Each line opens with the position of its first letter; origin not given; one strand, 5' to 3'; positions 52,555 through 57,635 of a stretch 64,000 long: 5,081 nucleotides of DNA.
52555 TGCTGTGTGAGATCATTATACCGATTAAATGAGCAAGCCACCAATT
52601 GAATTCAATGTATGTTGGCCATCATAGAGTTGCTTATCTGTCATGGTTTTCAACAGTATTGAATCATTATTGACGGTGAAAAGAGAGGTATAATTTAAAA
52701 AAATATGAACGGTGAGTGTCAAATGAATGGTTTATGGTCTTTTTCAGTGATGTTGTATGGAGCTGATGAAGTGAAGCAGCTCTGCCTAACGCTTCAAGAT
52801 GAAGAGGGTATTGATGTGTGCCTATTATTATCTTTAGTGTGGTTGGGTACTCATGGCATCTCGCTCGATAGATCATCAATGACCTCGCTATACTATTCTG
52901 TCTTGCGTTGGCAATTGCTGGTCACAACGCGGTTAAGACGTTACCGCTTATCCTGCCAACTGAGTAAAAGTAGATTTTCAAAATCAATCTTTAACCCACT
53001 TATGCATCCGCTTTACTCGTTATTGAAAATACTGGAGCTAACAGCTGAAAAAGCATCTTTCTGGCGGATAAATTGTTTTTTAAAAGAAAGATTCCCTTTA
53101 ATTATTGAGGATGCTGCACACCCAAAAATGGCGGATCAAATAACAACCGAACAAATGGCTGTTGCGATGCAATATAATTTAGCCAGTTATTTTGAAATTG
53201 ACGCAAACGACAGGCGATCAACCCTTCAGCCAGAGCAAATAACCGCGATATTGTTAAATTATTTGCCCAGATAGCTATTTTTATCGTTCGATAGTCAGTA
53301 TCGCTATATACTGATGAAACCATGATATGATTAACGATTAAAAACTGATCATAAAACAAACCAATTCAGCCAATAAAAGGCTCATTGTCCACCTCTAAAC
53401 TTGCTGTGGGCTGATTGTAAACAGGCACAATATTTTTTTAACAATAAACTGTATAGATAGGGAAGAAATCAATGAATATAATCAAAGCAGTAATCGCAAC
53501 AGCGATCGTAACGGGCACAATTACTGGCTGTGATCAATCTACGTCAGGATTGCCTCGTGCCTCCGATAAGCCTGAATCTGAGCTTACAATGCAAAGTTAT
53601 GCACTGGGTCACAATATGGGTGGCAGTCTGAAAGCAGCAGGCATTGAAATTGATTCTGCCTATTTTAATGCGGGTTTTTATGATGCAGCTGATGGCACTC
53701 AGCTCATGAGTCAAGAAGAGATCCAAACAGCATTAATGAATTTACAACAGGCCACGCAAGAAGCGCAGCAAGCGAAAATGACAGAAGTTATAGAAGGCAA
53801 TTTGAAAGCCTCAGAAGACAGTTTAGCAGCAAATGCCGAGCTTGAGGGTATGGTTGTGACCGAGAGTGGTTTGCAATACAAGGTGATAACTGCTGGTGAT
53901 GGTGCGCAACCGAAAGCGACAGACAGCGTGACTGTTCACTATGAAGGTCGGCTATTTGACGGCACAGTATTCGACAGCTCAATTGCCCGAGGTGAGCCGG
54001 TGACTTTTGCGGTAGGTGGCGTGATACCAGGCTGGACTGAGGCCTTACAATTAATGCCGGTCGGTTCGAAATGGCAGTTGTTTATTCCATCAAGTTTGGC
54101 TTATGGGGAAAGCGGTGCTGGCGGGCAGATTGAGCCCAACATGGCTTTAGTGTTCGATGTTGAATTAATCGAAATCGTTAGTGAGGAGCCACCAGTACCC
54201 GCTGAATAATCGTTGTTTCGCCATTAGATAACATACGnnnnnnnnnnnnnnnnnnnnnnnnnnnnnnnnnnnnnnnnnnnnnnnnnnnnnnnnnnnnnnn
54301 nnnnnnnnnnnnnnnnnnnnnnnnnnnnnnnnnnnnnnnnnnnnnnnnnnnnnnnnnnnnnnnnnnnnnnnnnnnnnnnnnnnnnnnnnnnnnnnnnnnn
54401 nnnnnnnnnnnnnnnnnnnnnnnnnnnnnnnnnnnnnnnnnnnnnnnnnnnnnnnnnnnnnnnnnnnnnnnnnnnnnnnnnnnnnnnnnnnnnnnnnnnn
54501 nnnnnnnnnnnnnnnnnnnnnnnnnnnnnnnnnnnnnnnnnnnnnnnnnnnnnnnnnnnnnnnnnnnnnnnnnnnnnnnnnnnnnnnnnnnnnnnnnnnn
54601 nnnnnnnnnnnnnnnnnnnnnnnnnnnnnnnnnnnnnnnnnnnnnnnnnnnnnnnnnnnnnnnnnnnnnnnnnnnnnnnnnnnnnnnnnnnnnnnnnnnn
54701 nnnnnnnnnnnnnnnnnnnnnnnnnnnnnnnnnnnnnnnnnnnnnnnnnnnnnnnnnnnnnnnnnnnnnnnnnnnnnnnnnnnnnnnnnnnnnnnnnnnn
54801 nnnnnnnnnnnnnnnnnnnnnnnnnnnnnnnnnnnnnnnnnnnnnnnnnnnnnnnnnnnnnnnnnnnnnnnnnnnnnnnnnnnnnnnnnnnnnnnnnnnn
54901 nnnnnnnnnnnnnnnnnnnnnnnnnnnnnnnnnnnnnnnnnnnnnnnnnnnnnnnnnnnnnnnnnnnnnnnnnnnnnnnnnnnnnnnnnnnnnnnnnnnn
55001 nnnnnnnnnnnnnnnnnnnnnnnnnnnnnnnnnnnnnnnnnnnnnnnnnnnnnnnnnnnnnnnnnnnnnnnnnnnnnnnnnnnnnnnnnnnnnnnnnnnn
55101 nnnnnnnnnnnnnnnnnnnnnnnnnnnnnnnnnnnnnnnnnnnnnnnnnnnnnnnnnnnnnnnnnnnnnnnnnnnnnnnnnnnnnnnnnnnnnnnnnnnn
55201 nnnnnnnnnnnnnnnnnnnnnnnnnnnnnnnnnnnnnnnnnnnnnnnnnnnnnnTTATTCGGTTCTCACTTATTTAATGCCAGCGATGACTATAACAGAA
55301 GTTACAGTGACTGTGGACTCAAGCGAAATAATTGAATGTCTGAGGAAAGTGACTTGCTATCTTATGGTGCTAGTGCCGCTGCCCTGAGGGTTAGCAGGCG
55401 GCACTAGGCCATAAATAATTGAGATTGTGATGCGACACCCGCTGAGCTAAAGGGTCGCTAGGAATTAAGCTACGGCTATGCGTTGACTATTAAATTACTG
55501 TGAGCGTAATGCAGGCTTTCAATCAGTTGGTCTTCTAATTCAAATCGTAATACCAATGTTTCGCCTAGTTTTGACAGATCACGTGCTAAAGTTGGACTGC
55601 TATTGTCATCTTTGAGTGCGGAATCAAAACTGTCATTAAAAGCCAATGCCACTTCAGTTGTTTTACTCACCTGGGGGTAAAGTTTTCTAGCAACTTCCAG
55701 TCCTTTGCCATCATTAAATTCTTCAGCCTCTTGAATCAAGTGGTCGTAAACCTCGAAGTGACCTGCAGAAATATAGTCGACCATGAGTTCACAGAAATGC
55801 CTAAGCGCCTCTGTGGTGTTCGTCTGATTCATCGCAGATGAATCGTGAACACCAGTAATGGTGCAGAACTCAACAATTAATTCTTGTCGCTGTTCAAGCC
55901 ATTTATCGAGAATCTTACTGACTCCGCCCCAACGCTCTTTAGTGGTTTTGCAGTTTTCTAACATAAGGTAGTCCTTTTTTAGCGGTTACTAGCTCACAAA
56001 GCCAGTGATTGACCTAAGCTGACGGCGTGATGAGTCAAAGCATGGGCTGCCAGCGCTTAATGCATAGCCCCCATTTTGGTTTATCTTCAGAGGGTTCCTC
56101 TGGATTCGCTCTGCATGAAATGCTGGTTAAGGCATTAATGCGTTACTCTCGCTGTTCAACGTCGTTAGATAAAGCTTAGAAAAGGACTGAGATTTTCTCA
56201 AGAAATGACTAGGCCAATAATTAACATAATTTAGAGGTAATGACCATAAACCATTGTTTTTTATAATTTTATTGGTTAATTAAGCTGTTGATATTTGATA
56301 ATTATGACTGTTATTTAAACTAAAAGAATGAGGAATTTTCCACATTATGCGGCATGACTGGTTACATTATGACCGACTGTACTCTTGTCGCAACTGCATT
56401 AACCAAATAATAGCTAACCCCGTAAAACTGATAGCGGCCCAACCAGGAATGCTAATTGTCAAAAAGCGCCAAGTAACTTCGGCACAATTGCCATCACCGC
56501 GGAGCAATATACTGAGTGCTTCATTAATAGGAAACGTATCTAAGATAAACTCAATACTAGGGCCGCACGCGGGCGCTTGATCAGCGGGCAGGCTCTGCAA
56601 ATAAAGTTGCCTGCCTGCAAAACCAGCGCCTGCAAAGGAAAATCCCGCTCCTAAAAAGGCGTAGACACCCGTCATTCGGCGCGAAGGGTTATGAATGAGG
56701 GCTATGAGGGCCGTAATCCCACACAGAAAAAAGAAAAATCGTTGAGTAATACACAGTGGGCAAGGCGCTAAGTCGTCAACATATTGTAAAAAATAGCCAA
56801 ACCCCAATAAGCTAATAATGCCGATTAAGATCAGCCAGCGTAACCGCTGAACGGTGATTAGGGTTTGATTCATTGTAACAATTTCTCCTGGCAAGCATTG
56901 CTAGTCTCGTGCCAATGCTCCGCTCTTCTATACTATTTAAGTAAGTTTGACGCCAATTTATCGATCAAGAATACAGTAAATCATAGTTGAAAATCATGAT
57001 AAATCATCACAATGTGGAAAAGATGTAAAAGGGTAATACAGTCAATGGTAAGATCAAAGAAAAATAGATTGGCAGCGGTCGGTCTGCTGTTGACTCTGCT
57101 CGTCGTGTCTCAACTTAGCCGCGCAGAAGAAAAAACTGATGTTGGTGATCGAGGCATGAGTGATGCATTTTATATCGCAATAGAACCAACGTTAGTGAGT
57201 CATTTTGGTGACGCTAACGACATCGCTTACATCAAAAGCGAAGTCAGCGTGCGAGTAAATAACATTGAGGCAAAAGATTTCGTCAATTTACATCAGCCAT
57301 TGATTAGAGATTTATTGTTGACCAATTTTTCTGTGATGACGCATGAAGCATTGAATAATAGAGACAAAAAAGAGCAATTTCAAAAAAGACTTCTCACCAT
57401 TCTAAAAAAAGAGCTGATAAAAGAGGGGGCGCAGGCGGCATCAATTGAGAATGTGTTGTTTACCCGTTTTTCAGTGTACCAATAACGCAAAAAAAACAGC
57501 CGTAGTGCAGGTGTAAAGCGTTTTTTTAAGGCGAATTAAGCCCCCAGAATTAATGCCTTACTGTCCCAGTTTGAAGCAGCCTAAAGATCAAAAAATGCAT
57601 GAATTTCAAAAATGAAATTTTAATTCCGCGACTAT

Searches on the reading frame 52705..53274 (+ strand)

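Call 101: search_protein_families(library=pfam, proteins=[window:52705-53274:+], max_evalue=0.00001)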
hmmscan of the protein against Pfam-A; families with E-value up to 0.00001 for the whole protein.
window:52705-53274:+ (189 aa): 1 family
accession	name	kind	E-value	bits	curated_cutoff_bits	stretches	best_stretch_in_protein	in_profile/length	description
PF09523.15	DUF2390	-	9.8e-21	74.5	25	1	10-118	2-102/106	Protein of unknown function (DUF2390)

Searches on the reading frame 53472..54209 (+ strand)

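Call 101: search_protein_families(library=pfam, proteins=[window:53472-54209:+], max_evalue=0.00001)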
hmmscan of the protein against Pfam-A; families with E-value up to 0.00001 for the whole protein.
window:53472-54209:+ (245 aa): 2 families
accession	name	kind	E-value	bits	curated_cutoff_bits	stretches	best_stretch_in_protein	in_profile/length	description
PF00254.34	FKBP_C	-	2.5e-31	108.3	21.1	1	146-233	4-94/94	FKBP-type peptidyl-prolyl cis-trans isomerase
PF01346.23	FKBP_N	-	4.7e-21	75.9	22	1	41-138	4-97/97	Domain amino terminal to FKBP-type peptidyl-prolyl isomerase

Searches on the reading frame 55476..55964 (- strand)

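Call 101: search_protein_families(library=pfam, proteins=[window:55476-55964:-], max_evalue=0.00001)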
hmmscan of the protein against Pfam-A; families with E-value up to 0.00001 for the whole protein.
window:55476-55964:- (162 aa): 1 family
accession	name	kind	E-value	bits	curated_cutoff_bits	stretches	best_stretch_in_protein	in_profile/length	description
PF04353.18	Rsd_AlgQ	-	3.5e-56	189.8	35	1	1-152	1-150/150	Regulator of RNA polymerase sigma(70) subunit, Rsd/AlgQ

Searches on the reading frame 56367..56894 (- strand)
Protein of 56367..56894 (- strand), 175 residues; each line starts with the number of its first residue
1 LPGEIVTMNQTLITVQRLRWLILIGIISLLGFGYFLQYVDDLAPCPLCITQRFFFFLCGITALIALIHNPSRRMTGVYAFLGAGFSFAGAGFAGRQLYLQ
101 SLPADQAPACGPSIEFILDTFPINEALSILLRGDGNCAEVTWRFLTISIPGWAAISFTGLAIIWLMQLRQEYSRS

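Call 101: search_protein_families(library=pfam, proteins=[window:56367-56894:-], max_evalue=0.00001)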
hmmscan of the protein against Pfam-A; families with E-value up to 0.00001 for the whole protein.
window:56367-56894:- (175 aa): 1 family
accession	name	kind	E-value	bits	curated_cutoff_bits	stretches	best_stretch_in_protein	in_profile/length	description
PF02600.21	DsbB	-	8.9e-40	136.9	22.1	1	17-166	3-147/148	Disulfide bond formation protein DsbB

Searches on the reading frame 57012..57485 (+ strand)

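Call 102: search_protein_families(library=pfam, proteins=[window:57012-57485:+], max_evalue=0.00001)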
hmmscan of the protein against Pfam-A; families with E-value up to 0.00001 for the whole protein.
window:57012-57485:+ (157 aa): 1 family
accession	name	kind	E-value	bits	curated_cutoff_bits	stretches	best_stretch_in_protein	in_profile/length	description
PF03748.19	FliL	-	1.4e-13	51.6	24.6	1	54-154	1-101/103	Flagellar basal body-associated protein FliL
